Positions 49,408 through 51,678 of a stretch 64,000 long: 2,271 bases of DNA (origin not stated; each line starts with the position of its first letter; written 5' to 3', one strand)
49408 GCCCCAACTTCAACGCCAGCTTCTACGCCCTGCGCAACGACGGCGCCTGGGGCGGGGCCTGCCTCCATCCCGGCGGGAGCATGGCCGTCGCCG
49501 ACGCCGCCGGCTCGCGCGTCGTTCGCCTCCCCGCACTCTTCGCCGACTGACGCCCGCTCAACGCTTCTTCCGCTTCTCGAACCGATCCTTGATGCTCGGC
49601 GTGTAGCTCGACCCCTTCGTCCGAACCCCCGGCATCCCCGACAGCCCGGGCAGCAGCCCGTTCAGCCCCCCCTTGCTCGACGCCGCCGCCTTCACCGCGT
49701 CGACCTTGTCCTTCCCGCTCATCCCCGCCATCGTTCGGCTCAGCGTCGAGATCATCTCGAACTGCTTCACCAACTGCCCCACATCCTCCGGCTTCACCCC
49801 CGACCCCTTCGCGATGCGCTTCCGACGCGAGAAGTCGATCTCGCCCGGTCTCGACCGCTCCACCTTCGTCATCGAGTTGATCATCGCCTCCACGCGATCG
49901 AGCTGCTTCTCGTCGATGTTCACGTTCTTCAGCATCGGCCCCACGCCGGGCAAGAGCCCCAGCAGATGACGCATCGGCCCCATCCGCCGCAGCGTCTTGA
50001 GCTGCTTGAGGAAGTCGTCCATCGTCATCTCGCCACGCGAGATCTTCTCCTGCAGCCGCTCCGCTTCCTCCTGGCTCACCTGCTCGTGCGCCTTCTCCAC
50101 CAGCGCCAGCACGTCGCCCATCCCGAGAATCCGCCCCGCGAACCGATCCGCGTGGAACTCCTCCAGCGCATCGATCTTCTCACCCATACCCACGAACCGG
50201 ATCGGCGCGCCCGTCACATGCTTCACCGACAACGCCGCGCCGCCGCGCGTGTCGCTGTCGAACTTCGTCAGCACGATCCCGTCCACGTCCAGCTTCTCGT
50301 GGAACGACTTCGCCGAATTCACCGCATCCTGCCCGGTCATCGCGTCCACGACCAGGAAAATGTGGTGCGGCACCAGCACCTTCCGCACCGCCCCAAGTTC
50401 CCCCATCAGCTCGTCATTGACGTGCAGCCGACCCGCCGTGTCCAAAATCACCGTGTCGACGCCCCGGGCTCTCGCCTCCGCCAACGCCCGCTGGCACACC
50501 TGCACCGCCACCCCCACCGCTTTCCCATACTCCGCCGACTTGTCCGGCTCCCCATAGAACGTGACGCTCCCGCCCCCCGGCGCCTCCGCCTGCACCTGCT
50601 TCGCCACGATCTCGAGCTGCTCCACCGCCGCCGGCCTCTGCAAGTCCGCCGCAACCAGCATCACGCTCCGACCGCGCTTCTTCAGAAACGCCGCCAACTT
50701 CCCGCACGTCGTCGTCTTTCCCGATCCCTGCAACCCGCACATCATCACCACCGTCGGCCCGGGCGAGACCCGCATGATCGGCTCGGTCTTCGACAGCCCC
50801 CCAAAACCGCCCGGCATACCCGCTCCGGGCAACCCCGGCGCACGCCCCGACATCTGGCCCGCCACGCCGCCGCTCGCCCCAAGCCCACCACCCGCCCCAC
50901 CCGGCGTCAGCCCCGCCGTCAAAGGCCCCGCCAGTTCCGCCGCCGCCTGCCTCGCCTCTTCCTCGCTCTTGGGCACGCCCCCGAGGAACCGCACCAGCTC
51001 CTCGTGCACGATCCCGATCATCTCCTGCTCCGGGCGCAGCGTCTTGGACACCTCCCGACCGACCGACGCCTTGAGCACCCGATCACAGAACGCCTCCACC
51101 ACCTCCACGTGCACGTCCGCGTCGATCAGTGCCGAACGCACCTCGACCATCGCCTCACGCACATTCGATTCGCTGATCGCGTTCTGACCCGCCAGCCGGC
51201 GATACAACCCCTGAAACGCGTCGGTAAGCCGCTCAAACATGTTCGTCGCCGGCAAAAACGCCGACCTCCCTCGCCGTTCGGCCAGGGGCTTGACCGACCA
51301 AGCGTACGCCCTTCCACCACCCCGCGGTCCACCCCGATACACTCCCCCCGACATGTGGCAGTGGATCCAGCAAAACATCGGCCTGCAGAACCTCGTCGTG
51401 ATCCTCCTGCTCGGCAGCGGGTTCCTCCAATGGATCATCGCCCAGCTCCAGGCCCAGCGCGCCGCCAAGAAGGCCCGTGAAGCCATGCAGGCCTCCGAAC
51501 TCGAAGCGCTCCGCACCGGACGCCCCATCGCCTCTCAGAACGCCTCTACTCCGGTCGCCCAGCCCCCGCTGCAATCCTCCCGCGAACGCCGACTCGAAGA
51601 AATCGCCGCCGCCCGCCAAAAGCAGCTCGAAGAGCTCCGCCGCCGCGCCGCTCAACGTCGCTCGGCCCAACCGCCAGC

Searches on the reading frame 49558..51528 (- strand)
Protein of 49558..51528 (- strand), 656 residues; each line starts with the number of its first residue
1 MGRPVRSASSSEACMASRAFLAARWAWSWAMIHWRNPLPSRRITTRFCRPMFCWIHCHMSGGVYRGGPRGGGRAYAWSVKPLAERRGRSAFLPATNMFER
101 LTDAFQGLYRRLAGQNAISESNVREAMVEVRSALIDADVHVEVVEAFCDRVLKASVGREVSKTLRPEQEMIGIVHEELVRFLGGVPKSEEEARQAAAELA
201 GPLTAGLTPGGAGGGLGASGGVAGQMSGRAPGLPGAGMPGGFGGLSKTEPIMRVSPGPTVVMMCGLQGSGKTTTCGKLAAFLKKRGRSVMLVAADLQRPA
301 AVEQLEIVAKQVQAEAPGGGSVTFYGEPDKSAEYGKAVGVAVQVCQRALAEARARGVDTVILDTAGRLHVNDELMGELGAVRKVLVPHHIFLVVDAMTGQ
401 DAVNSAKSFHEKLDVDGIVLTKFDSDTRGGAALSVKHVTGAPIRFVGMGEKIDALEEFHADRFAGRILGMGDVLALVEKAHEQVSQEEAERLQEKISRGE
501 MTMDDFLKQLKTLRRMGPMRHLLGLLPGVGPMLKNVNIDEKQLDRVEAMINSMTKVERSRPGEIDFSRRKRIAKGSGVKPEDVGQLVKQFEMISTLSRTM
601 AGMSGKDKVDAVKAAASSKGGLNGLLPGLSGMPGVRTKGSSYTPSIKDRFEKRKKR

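Call 53: search_protein_families(library=pfam, proteins=[window:49558-51528:-], max_evalue=0.00001)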
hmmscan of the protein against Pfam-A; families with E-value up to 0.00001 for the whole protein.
window:49558-51528:- (656 aa): 4 families
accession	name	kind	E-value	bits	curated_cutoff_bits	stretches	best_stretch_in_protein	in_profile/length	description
PF00448.28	SRP54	-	2.5e-68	230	22.7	1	258-469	1-196/196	SRP54-type protein, GTPase domain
PF02978.25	SRP_SPB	-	6.7e-28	97.4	27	1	500-595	1-89/91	Signal peptide binding domain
PF02881.24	SRP54_N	-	4.9e-16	59.2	22.4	1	101-178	1-75/75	SRP54-type protein, helical bundle domain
PF01656.29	CbiA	-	6.3e-08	33.1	25.4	1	268-428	9-88/125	CobQ/CobB/MinD/ParA nucleotide binding domain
